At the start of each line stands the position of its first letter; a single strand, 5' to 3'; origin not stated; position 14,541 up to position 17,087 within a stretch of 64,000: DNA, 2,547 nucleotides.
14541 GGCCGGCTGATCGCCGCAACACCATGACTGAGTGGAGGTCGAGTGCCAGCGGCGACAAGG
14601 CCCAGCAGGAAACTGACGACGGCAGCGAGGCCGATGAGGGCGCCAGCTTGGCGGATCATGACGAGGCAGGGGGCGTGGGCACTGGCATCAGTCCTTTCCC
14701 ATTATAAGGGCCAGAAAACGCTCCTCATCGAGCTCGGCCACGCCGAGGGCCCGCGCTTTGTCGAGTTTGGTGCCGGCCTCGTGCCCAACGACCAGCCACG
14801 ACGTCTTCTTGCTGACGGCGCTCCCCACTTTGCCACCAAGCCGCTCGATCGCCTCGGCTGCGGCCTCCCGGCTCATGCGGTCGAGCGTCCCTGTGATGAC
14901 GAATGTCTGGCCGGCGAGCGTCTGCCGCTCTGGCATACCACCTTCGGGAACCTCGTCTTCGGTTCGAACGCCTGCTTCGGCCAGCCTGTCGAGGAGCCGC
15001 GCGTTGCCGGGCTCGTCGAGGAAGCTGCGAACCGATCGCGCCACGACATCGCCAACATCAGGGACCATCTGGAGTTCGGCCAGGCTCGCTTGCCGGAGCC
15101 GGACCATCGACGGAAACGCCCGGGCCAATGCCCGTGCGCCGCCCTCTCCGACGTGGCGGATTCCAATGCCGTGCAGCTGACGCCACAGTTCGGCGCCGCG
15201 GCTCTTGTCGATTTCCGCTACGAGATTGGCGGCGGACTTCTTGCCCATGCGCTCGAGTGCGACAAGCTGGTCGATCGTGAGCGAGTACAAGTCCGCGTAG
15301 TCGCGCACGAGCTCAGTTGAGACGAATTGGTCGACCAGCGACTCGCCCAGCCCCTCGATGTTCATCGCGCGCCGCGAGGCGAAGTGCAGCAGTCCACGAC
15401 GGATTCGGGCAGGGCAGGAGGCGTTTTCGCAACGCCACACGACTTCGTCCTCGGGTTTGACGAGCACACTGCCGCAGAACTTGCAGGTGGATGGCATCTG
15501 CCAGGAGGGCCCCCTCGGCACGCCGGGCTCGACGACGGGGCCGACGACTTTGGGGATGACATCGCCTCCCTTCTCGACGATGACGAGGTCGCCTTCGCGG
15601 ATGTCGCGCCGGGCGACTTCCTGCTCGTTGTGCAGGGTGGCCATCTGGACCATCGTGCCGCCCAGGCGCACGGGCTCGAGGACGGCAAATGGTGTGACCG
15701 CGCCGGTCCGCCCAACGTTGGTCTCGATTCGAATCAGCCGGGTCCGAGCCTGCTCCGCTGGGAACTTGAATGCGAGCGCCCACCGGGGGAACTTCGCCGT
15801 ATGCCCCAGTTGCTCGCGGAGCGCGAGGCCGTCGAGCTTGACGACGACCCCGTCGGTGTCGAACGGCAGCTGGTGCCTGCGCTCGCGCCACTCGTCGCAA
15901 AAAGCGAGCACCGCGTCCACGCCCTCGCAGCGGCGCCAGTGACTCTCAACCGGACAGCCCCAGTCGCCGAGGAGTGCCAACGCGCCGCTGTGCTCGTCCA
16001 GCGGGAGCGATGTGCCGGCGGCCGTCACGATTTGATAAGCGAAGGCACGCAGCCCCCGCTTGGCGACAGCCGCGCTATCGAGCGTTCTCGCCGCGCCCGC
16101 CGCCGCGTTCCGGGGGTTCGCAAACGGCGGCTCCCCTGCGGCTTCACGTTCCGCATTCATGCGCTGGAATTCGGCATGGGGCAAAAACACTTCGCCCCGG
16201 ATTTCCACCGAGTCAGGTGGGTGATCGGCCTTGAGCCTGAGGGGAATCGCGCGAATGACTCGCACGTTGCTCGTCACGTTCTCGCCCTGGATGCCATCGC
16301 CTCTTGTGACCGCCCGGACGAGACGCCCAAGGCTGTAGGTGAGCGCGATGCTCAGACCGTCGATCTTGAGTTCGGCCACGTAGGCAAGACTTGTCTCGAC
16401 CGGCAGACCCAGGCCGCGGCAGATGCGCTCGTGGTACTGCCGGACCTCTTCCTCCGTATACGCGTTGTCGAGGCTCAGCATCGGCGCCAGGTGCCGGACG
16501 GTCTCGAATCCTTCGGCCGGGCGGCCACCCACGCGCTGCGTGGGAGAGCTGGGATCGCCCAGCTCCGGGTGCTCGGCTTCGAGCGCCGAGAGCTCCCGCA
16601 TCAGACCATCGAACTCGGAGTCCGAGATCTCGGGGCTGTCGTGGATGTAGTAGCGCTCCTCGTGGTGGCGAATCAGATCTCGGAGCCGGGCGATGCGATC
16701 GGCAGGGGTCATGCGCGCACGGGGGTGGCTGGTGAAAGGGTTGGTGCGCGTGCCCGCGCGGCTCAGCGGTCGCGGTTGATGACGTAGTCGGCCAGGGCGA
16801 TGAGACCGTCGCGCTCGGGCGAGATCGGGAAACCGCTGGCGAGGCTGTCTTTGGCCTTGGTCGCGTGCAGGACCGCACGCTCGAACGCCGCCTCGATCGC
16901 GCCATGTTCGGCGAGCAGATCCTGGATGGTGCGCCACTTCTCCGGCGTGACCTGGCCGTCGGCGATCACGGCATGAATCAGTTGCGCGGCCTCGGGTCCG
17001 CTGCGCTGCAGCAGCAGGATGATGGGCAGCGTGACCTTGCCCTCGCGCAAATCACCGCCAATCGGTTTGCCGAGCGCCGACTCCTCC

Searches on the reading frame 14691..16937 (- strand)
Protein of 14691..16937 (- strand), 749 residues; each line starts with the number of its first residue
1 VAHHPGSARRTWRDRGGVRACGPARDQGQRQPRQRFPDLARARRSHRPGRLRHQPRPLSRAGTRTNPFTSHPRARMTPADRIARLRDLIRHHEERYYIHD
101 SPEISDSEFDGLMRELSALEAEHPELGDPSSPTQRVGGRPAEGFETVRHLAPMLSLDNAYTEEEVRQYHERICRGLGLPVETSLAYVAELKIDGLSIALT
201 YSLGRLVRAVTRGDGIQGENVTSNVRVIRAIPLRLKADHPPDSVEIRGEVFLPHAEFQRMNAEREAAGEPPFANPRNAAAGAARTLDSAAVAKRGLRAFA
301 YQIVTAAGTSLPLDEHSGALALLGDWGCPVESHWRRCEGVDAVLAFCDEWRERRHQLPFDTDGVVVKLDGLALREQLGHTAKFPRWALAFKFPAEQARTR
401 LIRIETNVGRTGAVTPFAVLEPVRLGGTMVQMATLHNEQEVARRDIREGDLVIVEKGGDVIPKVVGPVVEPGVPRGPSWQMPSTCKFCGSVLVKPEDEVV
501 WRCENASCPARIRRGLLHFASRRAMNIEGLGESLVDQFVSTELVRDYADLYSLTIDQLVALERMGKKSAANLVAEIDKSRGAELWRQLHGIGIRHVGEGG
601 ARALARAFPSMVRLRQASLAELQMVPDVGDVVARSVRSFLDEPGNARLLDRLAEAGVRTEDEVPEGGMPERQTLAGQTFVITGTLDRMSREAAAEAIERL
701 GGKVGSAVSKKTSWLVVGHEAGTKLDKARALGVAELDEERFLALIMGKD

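Call 43: search_protein_families(library=pfam, proteins=[window:14691-16937:-], max_evalue=0.0001)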
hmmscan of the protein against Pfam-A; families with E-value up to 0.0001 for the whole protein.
window:14691-16937:- (749 aa): 7 families
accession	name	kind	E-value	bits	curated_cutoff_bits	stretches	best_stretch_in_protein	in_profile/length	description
PF01653.23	DNA_ligase_aden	-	5.4e-93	311.6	27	1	143-395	3-253/253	NAD-dependent DNA ligase adenylation domain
PF03120.22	DNA_ligase_OB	-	1.2e-29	102.5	32.9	1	399-470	2-73/79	NAD-dependent DNA ligase OB-fold domain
PF12826.13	HHH_2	-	2.4e-19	69.7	27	1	588-648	3-63/64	Helix-hairpin-helix motif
PF00533.33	BRCT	-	2.4e-10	40.9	21.3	1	674-745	6-78/78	BRCA1 C Terminus (BRCT) domain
PF14520.12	HHH_5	-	2.9e-10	40.9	27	1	525-577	5-56/57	Helix-hairpin-helix domain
PF03119.21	DNA_ligase_ZBD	-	2.1e-08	34.3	25.8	1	488-510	5-27/27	NAD-dependent DNA ligase C4 zinc finger domain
PF22745.1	Nlig-Ia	-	3e-08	34.6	27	1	78-126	2-50/92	DNA ligase-like, N-terminal NAD+-binding domain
